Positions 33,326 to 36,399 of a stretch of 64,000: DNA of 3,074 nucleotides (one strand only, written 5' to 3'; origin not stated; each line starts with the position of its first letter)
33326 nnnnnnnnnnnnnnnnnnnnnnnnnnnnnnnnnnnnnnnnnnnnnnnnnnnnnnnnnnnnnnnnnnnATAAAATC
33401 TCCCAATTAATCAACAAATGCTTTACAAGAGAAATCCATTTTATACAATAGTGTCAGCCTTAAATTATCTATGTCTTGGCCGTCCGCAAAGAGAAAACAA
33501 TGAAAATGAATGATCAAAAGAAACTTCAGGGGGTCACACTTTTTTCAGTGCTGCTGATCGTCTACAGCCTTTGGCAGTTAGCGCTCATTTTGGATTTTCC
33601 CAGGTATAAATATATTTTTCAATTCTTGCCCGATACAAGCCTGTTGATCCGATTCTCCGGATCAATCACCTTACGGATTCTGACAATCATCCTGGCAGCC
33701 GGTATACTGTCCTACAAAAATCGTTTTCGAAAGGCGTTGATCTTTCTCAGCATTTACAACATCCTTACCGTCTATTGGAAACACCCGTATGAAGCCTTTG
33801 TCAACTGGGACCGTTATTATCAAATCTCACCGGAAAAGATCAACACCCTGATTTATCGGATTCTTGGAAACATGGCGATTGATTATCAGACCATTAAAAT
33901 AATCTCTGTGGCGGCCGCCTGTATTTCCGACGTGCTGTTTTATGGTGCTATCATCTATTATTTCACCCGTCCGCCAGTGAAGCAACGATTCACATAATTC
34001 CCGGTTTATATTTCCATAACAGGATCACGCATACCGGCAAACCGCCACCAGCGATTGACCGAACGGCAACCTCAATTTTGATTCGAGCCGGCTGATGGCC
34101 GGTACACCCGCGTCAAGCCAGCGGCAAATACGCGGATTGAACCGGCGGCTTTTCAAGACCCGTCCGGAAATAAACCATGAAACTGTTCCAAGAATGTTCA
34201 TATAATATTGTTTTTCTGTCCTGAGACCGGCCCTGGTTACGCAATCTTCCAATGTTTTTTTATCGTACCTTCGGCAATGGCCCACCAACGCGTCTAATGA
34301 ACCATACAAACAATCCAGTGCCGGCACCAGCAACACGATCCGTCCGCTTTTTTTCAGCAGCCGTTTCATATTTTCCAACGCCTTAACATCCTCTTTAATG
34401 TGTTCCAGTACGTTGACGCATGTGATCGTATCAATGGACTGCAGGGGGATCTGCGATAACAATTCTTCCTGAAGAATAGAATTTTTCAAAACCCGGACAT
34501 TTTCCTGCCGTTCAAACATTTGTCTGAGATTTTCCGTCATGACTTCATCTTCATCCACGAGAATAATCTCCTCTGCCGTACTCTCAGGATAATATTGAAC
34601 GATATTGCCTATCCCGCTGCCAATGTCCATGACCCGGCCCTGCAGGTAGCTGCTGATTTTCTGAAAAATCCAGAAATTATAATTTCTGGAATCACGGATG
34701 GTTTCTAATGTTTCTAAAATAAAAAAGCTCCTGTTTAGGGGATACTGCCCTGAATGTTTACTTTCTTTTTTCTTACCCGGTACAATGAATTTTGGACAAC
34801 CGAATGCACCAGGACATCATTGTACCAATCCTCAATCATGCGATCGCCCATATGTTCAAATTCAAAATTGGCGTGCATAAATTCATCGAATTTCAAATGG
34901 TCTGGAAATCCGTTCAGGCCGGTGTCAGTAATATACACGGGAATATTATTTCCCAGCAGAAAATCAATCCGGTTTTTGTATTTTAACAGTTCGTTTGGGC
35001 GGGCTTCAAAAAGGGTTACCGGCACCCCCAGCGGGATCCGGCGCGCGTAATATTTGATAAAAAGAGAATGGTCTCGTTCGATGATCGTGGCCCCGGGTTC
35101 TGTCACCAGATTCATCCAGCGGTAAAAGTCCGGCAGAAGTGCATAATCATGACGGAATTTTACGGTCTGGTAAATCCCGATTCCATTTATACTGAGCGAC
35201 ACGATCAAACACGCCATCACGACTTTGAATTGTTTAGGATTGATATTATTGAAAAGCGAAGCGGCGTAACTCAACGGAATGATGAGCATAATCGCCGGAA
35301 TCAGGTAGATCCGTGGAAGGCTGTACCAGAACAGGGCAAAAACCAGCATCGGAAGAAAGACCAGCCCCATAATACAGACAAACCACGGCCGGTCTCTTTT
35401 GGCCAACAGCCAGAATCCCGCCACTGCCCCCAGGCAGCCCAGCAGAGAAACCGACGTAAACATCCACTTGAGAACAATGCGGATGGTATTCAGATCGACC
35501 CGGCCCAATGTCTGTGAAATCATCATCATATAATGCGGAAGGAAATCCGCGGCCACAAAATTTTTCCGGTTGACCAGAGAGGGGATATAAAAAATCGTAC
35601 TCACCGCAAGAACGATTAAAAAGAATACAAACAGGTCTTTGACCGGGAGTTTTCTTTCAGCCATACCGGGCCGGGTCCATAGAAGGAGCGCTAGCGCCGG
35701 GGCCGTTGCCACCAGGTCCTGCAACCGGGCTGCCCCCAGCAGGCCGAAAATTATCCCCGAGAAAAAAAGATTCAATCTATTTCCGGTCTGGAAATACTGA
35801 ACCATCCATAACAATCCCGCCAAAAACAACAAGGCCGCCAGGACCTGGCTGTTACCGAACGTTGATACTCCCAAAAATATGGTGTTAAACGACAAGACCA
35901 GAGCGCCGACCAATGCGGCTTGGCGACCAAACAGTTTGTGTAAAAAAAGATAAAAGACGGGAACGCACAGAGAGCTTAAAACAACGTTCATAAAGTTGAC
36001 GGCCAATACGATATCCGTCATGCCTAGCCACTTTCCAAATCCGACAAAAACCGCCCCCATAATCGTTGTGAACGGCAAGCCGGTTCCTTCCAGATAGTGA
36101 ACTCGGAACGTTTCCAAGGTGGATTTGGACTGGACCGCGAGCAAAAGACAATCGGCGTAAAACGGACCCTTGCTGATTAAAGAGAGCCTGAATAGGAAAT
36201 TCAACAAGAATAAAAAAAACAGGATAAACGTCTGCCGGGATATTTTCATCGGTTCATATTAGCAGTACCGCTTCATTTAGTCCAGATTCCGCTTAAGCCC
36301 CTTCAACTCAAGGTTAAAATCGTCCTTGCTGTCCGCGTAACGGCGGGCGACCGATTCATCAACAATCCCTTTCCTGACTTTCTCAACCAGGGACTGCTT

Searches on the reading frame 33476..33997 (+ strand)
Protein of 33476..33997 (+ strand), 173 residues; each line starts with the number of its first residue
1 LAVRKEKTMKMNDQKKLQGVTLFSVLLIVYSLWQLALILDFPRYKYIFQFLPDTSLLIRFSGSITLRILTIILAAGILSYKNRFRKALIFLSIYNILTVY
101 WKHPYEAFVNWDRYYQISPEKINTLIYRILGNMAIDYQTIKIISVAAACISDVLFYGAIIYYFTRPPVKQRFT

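Call 6: search_protein_families(library=pfam, proteins=[window:33476-33997:+], max_evalue=0.1)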
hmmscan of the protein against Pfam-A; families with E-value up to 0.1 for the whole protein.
window:33476-33997:+ (173 aa): 0 families

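Call 7: search_protein_families(library=ncbifam, proteins=[window:33476-33997:+], max_evalue=1)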
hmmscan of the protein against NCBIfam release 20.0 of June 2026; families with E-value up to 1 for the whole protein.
window:33476-33997:+ (173 aa): 1 family
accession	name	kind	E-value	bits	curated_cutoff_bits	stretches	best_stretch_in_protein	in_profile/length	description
NF028537.1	P_eth_NH2_trans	domain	0.55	8.7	500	1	25-110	7-93/527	phosphoethanolamine--lipid A transferase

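Call 9: find_homologous_proteins(query=window:33476-33997:+, max_evalue=0.001)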
Query window:33476-33997:+ (173 aa): 3 proteins with E <= 0.001 among 39 candidates.
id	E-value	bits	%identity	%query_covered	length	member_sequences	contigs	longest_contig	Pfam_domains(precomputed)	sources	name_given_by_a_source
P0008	3.8e-101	354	100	95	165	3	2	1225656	-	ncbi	ncbi:MAG: hypothetical protein AB7S78_08885 [Candidatus Omnitrophota bacterium]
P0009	3.5e-88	312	86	95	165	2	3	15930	-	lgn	-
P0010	3.1e-67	244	67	94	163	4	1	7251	-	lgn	-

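Call 46: find_encoding_contigs(protein=P0008, flank=10000, max_places=3)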
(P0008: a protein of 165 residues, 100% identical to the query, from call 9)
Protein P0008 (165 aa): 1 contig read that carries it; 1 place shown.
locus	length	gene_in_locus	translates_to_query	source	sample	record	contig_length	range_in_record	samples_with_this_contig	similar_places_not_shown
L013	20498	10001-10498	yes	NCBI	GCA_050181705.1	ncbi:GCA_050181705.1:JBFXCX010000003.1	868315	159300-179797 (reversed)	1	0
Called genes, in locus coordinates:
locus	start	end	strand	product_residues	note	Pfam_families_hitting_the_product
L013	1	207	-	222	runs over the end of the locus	PF00702:Hydrolase, PF08282:Hydrolase_3 (faint), PF12710:HAD, PF13419:HAD_2, PF13242:Hydrolase_like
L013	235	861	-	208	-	PF04367:DUF502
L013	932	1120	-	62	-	-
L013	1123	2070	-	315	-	PF03279:Lip_A_acyltrans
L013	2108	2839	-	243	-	PF00072:Response_reg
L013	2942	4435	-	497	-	PF20154:LNT_N, PF00795:CN_hydrolase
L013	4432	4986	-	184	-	-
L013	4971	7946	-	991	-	PF07517:SecA_DEAD, PF00270:DEAD (weak), PF01043:SecA_PP_bind, PF21090:P-loop_SecA, PF07516:SecA_SW, PF02810:SEC-C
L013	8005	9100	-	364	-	PF03462:PCRF, PF00472:RF-1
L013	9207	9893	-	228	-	PF00535:Glycos_transf_2, PF10111:Glyco_tranf_2_2 (weak), PF13641:Glyco_tranf_2_3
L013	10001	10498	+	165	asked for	-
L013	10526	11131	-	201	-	PF08241:Methyltransf_11, PF08242:Methyltransf_12, PF13489:Methyltransf_23, PF13649:Methyltransf_25, PF13847:Methyltransf_31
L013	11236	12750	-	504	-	PF13231:PMT_2 (weak)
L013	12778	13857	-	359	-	PF00437:T2SSE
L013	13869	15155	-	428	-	PF01541:GIY-YIG, PF27096:UvrC_M, PF02151:UVR (faint), PF08459:UvrC_RNaseH_dom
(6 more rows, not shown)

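Call 47: find_encoding_contigs(protein=P0010, flank=8000, max_places=2)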
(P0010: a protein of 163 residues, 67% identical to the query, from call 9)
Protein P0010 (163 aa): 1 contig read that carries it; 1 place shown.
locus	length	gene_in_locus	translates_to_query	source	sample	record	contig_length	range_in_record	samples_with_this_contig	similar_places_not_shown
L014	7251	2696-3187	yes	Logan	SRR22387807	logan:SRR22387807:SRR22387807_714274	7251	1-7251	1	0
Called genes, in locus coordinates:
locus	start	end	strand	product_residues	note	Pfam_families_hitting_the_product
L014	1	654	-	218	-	?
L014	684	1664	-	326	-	PF03462:PCRF, PF00472:RF-1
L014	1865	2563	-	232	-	PF00535:Glycos_transf_2, PF10111:Glyco_tranf_2_2, PF13641:Glyco_tranf_2_3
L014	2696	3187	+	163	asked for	-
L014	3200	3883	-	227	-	PF05219:DREV (weak), PF13489:Methyltransf_23, PF08241:Methyltransf_11, PF08242:Methyltransf_12, PF13649:Methyltransf_25, PF13847:Methyltransf_31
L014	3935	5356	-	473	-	PF13231:PMT_2 (weak)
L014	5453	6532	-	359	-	PF00437:T2SSE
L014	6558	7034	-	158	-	PF02870:Methyltransf_1N, PF01035:DNA_binding_1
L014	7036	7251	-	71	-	?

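Call 72: find_related_loci(query=A8, collection=metagenome_contigs, flank=10000)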
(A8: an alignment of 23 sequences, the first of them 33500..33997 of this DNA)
Query A8 (165 aa) in metagenome_contigs; peptide patterns used: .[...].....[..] (x = any residue, [..] = any of these).
48 stretches matched a pattern; 28 encode a relative of the query (tblastn E <= 1e-3); 28 distinct loci.
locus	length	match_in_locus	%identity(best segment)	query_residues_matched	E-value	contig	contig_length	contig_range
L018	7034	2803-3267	40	2-164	3e-28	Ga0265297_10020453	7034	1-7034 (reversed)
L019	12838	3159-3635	35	3-164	5e-26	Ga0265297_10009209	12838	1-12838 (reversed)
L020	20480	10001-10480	34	1-164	1e-25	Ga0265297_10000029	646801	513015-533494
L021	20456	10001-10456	35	10-164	7e-25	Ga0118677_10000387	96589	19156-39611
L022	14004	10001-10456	35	10-164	7e-25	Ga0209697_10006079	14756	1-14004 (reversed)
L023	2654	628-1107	34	2-164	5e-24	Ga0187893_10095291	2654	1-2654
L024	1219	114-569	35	10-164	4e-24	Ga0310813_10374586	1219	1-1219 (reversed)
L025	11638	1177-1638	32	7-164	3e-23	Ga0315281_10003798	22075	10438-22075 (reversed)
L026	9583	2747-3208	30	7-164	3e-22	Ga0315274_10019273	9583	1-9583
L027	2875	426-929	33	2-164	4e-22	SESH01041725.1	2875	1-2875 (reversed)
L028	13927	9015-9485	31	4-164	8e-22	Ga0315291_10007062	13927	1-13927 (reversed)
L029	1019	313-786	30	5-164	1e-21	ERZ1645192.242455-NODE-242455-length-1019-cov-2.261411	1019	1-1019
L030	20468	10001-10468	33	6-164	2e-20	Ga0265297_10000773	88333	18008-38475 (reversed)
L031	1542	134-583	35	3-164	1e-20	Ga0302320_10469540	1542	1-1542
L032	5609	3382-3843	36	7-164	3e-20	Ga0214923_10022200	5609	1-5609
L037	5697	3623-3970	37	43-165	1e-17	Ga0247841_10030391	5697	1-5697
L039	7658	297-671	33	32-164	1e-16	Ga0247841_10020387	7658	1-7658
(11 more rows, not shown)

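Call 75: search_protein_families(library=pfam, proteins=[L026:1121-2575:+, L026:3220-3843:+, L026:3846-4964:+, L026:4925-5659:+, L026:5656-6915:+, L026:7112-7858:+, L021:9031-9930:+, L021:8159-9016:+, L021:11003-12163:+, L021:12858-14105:+], max_evalue=0.001)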
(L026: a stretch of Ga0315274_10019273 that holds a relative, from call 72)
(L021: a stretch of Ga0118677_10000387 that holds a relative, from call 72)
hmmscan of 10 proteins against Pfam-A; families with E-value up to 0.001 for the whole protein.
L026:1121-2575:+ (484 aa): 2 families
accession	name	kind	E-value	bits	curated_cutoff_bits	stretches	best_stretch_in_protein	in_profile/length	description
PF04055.27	Radical_SAM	-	5.1e-22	79.2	29.5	1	181-348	2-165/166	Radical SAM superfamily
PF02310.24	B12-binding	-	8.9e-16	58.3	32.1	1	9-113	9-114/121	B12 binding domain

L026:3220-3843:+ (207 aa): 2 families
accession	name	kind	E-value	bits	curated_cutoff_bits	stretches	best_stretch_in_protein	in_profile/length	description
PF13489.12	Methyltransf_23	-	3.7e-07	30.4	27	1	40-186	19-161/164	Methyltransferase domain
PF07021.18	MetW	-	0.00093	19.3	21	0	34-171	4-139/193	Methionine biosynthesis protein MetW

L026:3846-4964:+ (372 aa): 3 families
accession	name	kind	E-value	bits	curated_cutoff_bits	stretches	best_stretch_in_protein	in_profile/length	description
PF01041.23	DegT_DnrJ_EryC1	-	1.3e-114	383.6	19.8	1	19-364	6-359/360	DegT/DnrJ/EryC1/StrS aminotransferase family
PF00155.27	Aminotran_1_2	-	2.7e-08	33.9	19.7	1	39-160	44-187/361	Aminotransferase class I and II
PF01053.26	Cys_Met_Meta_PP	-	5.5e-06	25.6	27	1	35-158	50-173/381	Cys/Met metabolism PLP-dependent enzyme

L026:4925-5659:+ (244 aa): 3 families
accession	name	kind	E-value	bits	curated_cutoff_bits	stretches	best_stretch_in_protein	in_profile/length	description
PF00535.33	Glycos_transf_2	-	1.5e-28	100.3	23.3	1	17-175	1-165/168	Glycosyl transferase family 2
PF13641.12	Glyco_tranf_2_3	-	1.2e-08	35.7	27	1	15-134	2-129/230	Glycosyltransferase like family 2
PF10111.15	Glyco_tranf_2_2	-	0.00087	19.3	27.3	0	17-104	1-92/276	Glycosyltransferase like family 2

L026:5656-6915:+ (419 aa): 4 families
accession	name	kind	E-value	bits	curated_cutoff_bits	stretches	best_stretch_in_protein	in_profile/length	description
PF08484.17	Methyltransf_14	-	4.9e-47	160.1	23.5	1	253-411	2-160/160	C-methyltransferase C-terminal domain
PF13489.12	Methyltransf_23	-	9.8e-15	55.1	27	1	93-246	8-162/164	Methyltransferase domain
PF08421.16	Methyltransf_13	-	2.3e-14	53.7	31.3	1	9-73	1-62/62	Putative zinc binding domain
PF08003.17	Methyltransf_9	-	0.0002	20.9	23.8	1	96-207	105-220/315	Protein of unknown function (DUF1698)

L026:7112-7858:+ (248 aa): 3 families
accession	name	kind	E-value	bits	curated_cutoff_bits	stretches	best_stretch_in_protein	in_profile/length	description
PF04191.18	PEMT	-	3.1e-11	44.1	25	1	86-152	38-104/105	Phospholipid methyltransferase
PF04140.19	ICMT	-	1.8e-05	25.5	24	1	89-146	34-93/95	Isoprenylcysteine carboxyl methyltransferase (ICMT) family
PF06966.17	DUF1295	-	0.00078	19.4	20.4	1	4-134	75-206/235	Protein of unknown function (DUF1295)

L021:9031-9930:+ (299 aa): 1 family
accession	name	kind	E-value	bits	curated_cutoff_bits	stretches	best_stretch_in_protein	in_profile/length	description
PF00482.28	T2SSF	-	7.3e-19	68.4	25.2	1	156-280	3-123/125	Type II secretion system (T2SS), protein F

L021:8159-9016:+ (285 aa): 1 family
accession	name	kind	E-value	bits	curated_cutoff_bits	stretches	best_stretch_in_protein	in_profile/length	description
PF00482.28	T2SSF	-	5.3e-17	62.4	25.2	1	117-240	2-122/125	Type II secretion system (T2SS), protein F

L021:11003-12163:+ (386 aa): 4 families
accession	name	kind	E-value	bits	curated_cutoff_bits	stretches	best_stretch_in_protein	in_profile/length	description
PF01041.23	DegT_DnrJ_EryC1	-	9.5e-112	374.2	19.8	1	32-379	4-359/360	DegT/DnrJ/EryC1/StrS aminotransferase family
PF00266.25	Aminotran_5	-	4.1e-09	36.3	21.5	1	66-344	60-347/371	Aminotransferase class-V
PF00155.27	Aminotran_1_2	-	1.4e-07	31.5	19.7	1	55-175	45-187/361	Aminotransferase class I and II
PF01053.26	Cys_Met_Meta_PP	-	2.9e-06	26.5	27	1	52-174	52-174/381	Cys/Met metabolism PLP-dependent enzyme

L021:12858-14105:+ (415 aa): 3 families
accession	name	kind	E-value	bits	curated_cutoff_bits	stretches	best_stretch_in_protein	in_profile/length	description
PF08484.17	Methyltransf_14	-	1.6e-42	145.5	23.5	1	253-409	2-158/160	C-methyltransferase C-terminal domain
PF08421.16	Methyltransf_13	-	1.9e-14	54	31.3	1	9-73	1-62/62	Putative zinc binding domain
PF13489.12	Methyltransf_23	-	6.8e-14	52.4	27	1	88-246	2-162/164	Methyltransferase domain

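Call 77: search_protein_families(library=pfam, proteins=[L039:723-1436:+, L039:1440-2594:+, L039:2591-4702:-, L039:4683-5381:+, L030:8507-9805:+, L030:10668-12491:+, L030:12493-13416:+, L019:1667-2965:+, L037:4085-5697:+, L018:3487-5154:+], max_evalue=0.001)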
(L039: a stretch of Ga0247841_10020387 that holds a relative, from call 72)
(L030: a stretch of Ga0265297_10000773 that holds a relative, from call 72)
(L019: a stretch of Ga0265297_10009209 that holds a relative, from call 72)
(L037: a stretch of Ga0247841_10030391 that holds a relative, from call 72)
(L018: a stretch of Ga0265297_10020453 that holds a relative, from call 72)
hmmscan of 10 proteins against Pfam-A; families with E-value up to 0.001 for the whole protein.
L039:723-1436:+ (237 aa): 1 family
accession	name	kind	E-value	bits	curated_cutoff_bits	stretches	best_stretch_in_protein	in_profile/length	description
PF13539.11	Peptidase_M15_4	-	4e-23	82.2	25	1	151-227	1-70/70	D-alanyl-D-alanine carboxypeptidase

L039:1440-2594:+ (384 aa): 2 families
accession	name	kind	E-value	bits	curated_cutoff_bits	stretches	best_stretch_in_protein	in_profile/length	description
PF04055.27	Radical_SAM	-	8.6e-24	85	29.5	1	127-281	3-165/166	Radical SAM superfamily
PF13353.11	Fer4_12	-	0.00019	22.1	22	1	125-226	9-111/137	4Fe-4S single cluster domain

L039:2591-4702:- (703 aa): 1 family
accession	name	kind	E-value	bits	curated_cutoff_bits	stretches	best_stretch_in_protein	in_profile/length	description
PF01564.23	Spermine_synth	-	1e-08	35.4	22.9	1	253-375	6-130/186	Spermine/spermidine synthase domain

L039:4683-5381:+ (232 aa): 2 families
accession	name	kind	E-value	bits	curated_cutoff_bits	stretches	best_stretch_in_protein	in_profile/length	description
PF13386.12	DsbD_2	-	4.6e-21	76.1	24.9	1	26-223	3-198/199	Cytochrome C biogenesis protein transmembrane region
PF02683.22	DsbD_TM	-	1.3e-07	31.6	27.1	1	22-195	5-186/219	Cytochrome C biogenesis protein transmembrane domain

L030:8507-9805:+ (432 aa): 2 families
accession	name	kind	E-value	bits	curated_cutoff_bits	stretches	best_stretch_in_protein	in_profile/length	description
PF00749.27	tRNA-synt_1c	-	6.1e-88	295.2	23.4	2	101-270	141-314/314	tRNA synthetases class I (E and Q), catalytic domain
PF19269.4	Anticodon_2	-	1.3e-30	107.1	23.6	1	287-427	5-139/141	Anticodon binding domain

L030:10668-12491:+ (607 aa): 2 families
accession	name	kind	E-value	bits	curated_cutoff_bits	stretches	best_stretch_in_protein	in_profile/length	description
PF00361.26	Proton_antipo_M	-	1.3e-60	205.5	21.5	1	66-350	4-278/294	NADH:quinone oxidoreductase/Mrp antiporter, TM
PF00662.26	Proton_antipo_N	-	6.5e-07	29.6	24.5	1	2-37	9-44/51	NADH-Ubiquinone oxidoreductase (complex I), chain 5 N-terminus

L030:12493-13416:+ (307 aa): 1 family
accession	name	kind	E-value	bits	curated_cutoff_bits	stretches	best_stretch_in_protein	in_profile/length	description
PF00146.26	NADHdh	-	4.5e-36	125.2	27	1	8-299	4-292/298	NADH dehydrogenase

L019:1667-2965:+ (432 aa): 2 families
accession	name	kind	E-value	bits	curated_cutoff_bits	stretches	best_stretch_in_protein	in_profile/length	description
PF00749.27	tRNA-synt_1c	-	4.6e-90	302.1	23.4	2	98-270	139-314/314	tRNA synthetases class I (E and Q), catalytic domain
PF19269.4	Anticodon_2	-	2.4e-27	96.5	23.6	1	291-428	9-140/141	Anticodon binding domain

L037:4085-5697:+ (537 aa): 2 families
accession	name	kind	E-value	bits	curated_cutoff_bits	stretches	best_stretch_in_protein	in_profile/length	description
PF06165.18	GH94_b-supersand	-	4.2e-12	46.5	23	1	73-281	50-251/251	Glycosyl hydrolase 94, supersandwich domain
PF17167.11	Glyco_hydro_94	-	2.1e-10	40.4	27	1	356-534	45-205/420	Glycosyl hydrolase 94 superfamily, catalytic domain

L018:3487-5154:+ (555 aa): 7 families
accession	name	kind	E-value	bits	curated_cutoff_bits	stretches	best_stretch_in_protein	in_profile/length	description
PF02518.31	HATPase_c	-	2.8e-26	92.6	26.4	1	444-553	2-108/111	Histidine kinase-, DNA gyrase B-, and HSP90-like ATPase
PF13426.13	PAS_9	-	1.6e-22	80.2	27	2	195-297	5-103/103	PAS domain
PF08448.16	PAS_4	-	6.4e-20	71.9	23.1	1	187-298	1-108/110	PAS fold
PF00989.32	PAS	-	3.9e-18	66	22.6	1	41-83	3-45/113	PAS fold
PF13188.13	PAS_8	-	6.5e-09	35.8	21.8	1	43-79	5-41/65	PAS domain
PF00512.31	HisKA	-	1e-08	35.5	26.9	1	335-397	2-63/66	His Kinase A (phospho-acceptor) domain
PF08447.18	PAS_3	-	2e-08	34.8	25.6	0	204-288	2-85/89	PAS fold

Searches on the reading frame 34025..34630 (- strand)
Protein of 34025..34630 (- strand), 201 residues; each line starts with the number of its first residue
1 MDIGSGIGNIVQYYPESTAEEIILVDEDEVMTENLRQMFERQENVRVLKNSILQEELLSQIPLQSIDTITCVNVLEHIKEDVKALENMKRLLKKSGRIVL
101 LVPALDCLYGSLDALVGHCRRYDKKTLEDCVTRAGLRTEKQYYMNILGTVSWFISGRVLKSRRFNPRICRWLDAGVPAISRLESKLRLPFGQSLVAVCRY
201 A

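Call 6: search_protein_families(library=pfam, proteins=[window:34025-34630:-], max_evalue=0.1)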
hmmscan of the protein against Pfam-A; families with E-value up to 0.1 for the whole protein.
window:34025-34630:- (201 aa): 12 families
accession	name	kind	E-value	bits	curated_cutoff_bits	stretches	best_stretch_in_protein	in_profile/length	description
PF08241.18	Methyltransf_11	-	2e-13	51.2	21.2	1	2-100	2-95/95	Methyltransferase domain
PF08242.18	Methyltransf_12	-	5.4e-13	49.9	30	1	1-98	1-98/98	Methyltransferase domain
PF13489.12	Methyltransf_23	-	1.7e-12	47.8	27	1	1-139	27-162/164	Methyltransferase domain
PF13649.12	Methyltransf_25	-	1.4e-11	45.3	27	1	1-96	2-97/97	Methyltransferase domain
PF13847.12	Methyltransf_31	-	3.2e-10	40.3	27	1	1-116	8-119/145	Methyltransferase domain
PF01234.23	NNMT_PNMT_TEMT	-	0.00011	21.9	25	1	31-144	128-240/261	NNMT/PNMT/TEMT family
PF05219.18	DREV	-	0.0005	19.7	26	1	1-100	99-186/265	DREV methyltransferase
PF01209.24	Ubie_methyltran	-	0.0077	16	20.1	1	3-101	54-152/233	ubiE/COQ5 methyltransferase family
PF08003.17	Methyltransf_9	-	0.035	13.5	23.8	1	32-101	154-218/315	Protein of unknown function (DUF1698)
PF00398.26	RrnaAD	-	0.04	13.5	24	1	1-61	35-94/263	Ribosomal RNA adenine dimethylase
PF01739.24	CheR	-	0.045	13.6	27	1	56-100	126-173/195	CheR methyltransferase, SAM binding domain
PF00072.30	Response_reg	-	0.048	14.3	30.2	1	22-77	1-54/111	Response regulator receiver domain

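Call 64: search_protein_families(library=ncbifam, proteins=[window:34025-34630:-], max_evalue=0.00001)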
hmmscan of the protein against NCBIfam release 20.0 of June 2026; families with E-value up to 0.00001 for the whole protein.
window:34025-34630:- (201 aa): 0 families

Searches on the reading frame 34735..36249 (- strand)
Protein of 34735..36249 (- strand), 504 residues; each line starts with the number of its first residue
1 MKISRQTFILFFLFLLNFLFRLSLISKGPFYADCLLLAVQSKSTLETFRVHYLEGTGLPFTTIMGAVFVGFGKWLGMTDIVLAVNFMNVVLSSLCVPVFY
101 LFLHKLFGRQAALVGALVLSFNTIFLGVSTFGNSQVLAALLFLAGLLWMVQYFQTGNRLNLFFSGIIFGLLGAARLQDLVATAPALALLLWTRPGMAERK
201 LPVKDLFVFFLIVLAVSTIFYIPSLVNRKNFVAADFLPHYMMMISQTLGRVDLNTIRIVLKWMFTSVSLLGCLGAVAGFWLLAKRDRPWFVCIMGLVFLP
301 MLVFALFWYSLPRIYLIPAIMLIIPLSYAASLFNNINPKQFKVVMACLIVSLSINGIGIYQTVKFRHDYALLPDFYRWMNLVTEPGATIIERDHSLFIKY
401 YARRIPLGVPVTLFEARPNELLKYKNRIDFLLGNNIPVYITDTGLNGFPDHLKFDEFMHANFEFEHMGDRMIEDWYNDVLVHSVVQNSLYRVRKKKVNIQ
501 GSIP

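Call 6: search_protein_families(library=pfam, proteins=[window:34735-36249:-], max_evalue=0.1)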
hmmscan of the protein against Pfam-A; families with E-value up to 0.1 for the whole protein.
window:34735-36249:- (504 aa): 1 family
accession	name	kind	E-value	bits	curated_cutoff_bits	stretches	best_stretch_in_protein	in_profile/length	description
PF13231.12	PMT_2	-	2.3e-06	28.3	26.1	1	82-215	22-155/160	Dolichyl-phosphate-mannose-protein mannosyltransferase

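Call 64: search_protein_families(library=ncbifam, proteins=[window:34735-36249:-], max_evalue=0.00001)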
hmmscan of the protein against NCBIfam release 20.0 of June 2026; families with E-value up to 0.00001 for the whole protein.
window:34735-36249:- (504 aa): 0 families
